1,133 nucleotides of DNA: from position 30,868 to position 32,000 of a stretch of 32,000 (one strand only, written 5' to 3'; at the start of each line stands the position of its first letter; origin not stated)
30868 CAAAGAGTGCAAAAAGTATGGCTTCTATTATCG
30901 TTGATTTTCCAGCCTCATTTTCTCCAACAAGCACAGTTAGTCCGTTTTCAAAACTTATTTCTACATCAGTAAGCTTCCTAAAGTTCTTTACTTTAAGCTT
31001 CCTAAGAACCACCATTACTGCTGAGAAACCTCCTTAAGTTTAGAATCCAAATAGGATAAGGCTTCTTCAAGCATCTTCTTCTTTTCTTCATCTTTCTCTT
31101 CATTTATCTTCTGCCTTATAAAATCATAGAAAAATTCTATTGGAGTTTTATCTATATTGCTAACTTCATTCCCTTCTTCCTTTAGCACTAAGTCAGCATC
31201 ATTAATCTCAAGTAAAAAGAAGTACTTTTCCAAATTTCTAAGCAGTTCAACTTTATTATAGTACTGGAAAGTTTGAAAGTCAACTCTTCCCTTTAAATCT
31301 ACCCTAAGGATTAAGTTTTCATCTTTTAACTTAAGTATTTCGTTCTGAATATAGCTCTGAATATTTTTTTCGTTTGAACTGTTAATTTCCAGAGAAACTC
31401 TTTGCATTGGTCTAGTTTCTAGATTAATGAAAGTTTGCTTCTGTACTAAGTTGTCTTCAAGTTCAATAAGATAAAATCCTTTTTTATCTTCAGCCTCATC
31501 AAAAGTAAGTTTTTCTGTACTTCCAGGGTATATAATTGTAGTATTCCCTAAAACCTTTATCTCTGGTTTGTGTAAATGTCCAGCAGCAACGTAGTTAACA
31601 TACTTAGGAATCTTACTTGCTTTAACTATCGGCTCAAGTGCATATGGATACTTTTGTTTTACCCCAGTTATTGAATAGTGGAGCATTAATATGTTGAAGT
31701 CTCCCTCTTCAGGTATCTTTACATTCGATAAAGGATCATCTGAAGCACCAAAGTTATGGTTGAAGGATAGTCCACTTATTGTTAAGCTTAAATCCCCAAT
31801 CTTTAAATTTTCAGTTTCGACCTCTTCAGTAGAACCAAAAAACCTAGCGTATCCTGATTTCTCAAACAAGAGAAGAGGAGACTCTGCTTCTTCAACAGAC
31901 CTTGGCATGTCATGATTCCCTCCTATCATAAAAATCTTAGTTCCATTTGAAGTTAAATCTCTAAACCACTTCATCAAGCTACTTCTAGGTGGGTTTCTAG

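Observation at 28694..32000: Mre11/SbcD-Rad50/SbcC-like pair in which the coiled-coil apex is a predicted membrane hairpin instead of a zinc hook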

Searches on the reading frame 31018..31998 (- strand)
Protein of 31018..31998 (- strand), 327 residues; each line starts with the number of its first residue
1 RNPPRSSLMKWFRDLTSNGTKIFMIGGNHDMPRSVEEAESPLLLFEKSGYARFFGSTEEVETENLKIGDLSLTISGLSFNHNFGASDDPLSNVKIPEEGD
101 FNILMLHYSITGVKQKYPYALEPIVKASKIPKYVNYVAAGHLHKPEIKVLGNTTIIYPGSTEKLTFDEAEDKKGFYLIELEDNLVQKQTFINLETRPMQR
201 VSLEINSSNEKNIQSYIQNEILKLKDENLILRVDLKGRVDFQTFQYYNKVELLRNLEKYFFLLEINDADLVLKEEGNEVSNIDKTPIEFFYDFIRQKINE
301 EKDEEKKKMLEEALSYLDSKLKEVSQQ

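Call 7: search_protein_families(library=pfam, proteins=[window:31018-31998:-], max_evalue=0.1)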
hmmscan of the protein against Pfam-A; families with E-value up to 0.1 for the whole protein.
window:31018-31998:- (327 aa): 2 families
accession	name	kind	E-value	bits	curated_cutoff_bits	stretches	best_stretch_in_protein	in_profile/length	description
PF12850.12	Metallophos_2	-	1e-08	35.8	27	1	10-180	43-151/154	Calcineurin-like phosphoesterase superfamily domain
PF00149.33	Metallophos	-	1.5e-05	26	21.5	1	3-145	45-191/191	Calcineurin-like phosphoesterase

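Call 8: search_protein_families(library=ncbifam, proteins=[window:31018-31998:-], max_evalue=0.1)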
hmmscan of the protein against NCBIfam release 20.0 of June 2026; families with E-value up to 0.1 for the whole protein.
window:31018-31998:- (327 aa): 9 families
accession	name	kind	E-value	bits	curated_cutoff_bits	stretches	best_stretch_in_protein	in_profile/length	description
NF041031.1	Mre11_Sulfo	equivalog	3.6e-23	82.4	500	1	9-311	64-354/374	DNA double-strand break repair protein Mre11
NF008206.2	PRK10966.1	equivalog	1.8e-11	43.8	450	1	127-209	215-296/380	exonuclease subunit SbcD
NF041030.1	Mre11_Halo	equivalog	5.3e-09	35.7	550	1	10-238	67-272/361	DNA double-strand break repair protein Mre11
NF041029.1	Mre11_Pyroc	equivalog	3.1e-07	29.6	600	1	68-317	137-384/438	DNA double-strand break repair protein Mre11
NF041753.2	sbcd_Staph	equivalog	5.3e-07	28.8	480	1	101-310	166-367/375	exonuclease subunit SbcD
NF041754.1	sbcd_Bac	equivalog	2.8e-06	26.8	750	1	125-182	204-261/390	exonuclease subunit SbcD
TIGR00619.1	sbcd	subfamily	1.1e-05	25.3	77.65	1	128-173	209-251/252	exonuclease subunit SbcD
TIGR00040.1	yfcE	subfamily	0.04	14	56.25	0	134-163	107-136/158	YfcE family phosphodiesterase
NF041134.1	R1P_kin_Thcocales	equivalog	0.04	13.3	500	0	16-66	145-194/291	ADP-dependent ribose-1-phosphate kinase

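Call 15: search_protein_families(library=padloc, proteins=[window:31018-31998:-], max_evalue=0.01)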
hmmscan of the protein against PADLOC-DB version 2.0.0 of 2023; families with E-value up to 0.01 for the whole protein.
window:31018-31998:- (327 aa): 0 families
